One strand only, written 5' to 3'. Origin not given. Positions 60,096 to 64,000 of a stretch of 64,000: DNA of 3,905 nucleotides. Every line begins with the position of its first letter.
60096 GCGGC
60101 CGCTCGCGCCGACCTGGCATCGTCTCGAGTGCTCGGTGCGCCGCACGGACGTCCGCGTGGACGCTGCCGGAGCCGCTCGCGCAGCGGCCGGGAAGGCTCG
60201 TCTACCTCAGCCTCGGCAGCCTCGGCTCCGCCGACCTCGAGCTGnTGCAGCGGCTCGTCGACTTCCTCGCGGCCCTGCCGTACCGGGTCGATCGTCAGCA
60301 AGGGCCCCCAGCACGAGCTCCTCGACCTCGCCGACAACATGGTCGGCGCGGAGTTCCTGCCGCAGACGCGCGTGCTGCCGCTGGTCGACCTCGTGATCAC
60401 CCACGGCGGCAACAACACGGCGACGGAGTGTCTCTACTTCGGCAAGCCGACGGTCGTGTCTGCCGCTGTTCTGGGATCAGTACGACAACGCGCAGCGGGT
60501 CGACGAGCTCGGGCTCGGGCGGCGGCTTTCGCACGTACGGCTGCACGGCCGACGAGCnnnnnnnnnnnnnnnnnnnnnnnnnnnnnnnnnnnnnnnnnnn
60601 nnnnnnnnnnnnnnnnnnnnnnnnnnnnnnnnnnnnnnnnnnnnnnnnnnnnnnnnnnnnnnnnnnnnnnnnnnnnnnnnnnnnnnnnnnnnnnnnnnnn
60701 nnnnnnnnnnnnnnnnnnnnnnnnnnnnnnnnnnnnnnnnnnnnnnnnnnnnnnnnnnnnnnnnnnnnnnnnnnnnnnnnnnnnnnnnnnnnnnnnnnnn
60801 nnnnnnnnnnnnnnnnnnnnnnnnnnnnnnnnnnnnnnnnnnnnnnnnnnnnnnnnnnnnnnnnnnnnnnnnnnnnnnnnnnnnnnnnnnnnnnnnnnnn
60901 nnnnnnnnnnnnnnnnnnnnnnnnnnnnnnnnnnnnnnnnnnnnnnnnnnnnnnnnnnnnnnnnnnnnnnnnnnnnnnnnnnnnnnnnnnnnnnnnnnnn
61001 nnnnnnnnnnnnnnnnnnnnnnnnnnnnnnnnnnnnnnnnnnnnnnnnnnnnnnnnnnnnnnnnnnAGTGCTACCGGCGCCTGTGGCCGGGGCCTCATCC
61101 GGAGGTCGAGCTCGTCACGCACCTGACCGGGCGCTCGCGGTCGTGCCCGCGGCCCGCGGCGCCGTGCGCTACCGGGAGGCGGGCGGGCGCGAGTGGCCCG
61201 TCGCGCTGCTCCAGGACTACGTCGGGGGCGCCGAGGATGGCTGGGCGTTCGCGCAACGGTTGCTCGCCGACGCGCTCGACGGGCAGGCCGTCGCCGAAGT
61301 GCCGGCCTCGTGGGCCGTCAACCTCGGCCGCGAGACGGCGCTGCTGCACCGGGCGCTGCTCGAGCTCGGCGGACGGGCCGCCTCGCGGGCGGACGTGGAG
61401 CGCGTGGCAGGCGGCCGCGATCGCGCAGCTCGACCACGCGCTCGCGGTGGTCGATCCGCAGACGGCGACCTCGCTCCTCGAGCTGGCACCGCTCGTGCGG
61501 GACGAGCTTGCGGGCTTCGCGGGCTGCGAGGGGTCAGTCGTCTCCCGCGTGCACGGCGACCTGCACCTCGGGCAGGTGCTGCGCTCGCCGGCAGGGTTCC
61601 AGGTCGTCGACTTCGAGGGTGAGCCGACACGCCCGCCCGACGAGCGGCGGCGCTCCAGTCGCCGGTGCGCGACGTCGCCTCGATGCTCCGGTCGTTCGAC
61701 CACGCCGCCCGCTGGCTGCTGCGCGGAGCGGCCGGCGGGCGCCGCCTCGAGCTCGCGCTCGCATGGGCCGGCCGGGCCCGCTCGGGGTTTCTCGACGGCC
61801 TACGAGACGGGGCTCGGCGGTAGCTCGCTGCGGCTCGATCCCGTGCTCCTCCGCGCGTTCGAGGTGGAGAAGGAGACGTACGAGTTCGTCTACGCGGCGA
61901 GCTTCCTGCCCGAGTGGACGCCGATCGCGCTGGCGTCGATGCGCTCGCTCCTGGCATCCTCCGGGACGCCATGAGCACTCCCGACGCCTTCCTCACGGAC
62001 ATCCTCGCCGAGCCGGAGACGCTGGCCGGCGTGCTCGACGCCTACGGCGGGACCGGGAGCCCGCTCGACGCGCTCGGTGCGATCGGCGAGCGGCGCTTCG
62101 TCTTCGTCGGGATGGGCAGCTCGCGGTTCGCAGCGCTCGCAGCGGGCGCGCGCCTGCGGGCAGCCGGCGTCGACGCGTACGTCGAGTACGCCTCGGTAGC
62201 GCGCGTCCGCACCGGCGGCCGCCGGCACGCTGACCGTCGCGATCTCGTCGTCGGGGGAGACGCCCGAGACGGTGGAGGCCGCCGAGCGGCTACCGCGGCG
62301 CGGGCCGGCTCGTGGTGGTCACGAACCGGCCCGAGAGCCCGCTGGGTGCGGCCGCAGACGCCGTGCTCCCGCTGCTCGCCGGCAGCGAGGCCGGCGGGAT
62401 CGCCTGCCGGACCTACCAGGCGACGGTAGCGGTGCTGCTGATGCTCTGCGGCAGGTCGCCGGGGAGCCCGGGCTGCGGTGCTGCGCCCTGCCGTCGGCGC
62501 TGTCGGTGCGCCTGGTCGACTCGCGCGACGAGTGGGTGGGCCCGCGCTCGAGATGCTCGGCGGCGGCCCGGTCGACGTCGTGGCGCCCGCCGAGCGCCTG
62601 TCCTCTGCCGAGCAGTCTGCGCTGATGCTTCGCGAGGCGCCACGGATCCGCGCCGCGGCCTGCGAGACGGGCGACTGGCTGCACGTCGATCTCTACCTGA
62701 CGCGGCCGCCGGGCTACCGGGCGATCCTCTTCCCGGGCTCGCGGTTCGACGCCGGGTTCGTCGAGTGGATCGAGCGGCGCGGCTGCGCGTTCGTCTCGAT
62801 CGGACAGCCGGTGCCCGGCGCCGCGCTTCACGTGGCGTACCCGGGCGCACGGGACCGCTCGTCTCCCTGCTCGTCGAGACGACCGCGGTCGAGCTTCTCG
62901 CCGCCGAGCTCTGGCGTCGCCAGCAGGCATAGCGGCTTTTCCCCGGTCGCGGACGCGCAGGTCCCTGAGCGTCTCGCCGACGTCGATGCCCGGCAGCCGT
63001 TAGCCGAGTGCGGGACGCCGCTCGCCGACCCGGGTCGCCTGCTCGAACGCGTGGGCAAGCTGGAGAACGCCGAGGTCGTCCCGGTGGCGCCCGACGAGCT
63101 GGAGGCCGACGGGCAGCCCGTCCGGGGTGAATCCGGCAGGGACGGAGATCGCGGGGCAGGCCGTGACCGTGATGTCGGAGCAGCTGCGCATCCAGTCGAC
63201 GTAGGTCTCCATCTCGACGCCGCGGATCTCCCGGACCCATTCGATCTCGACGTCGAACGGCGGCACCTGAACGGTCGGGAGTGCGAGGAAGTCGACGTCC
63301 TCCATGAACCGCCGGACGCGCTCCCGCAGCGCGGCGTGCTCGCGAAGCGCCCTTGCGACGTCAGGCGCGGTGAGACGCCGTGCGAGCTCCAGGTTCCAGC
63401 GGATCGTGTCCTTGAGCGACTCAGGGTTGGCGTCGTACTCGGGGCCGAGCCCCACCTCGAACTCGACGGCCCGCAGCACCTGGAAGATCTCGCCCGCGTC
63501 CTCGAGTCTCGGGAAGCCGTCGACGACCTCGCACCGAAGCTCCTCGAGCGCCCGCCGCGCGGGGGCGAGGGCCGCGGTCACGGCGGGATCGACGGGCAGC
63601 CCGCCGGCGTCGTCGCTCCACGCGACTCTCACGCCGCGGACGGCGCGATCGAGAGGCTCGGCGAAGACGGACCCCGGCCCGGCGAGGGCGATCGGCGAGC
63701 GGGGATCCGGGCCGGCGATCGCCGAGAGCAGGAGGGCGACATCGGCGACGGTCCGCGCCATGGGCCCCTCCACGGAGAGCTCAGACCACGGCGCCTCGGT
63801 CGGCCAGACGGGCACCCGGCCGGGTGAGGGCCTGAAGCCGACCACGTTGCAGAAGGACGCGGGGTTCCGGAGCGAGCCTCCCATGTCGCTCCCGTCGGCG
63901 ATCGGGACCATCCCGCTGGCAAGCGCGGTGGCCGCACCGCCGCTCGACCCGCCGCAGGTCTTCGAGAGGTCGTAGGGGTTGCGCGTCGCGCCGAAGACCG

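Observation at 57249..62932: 5.7-kb run of five consecutive genes, each shattered by multiple frameshifts and flanked by intact genes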

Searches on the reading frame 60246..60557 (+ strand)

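Call 7: search_protein_families(library=pfam, proteins=[window:60246-60557:+], max_evalue=0.01)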
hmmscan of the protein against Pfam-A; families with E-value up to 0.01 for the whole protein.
window:60246-60557:+ (104 aa): 2 families
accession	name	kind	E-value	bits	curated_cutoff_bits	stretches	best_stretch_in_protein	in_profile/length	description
PF04101.22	Glyco_tran_28_C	-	1.9e-05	25.2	22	1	28-71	52-96/166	Glycosyltransferase family 28 C-terminal domain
PF06722.18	EryCIII-like_C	-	0.00066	20.1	31.7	1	22-74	23-75/145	Erythromycin biosynthesis protein CIII-like, C-terminal domain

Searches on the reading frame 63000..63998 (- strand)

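Call 54: search_protein_families(library=pfam, proteins=[window:63000-63998:-], max_evalue=0.00001)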
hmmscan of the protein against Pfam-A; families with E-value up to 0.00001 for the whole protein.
window:63000-63998:- (332 aa): 1 family
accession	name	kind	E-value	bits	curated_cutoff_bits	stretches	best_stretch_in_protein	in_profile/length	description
PF01425.27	Amidase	-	4.3e-67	227.5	27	1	1-311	113-444/445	Amidase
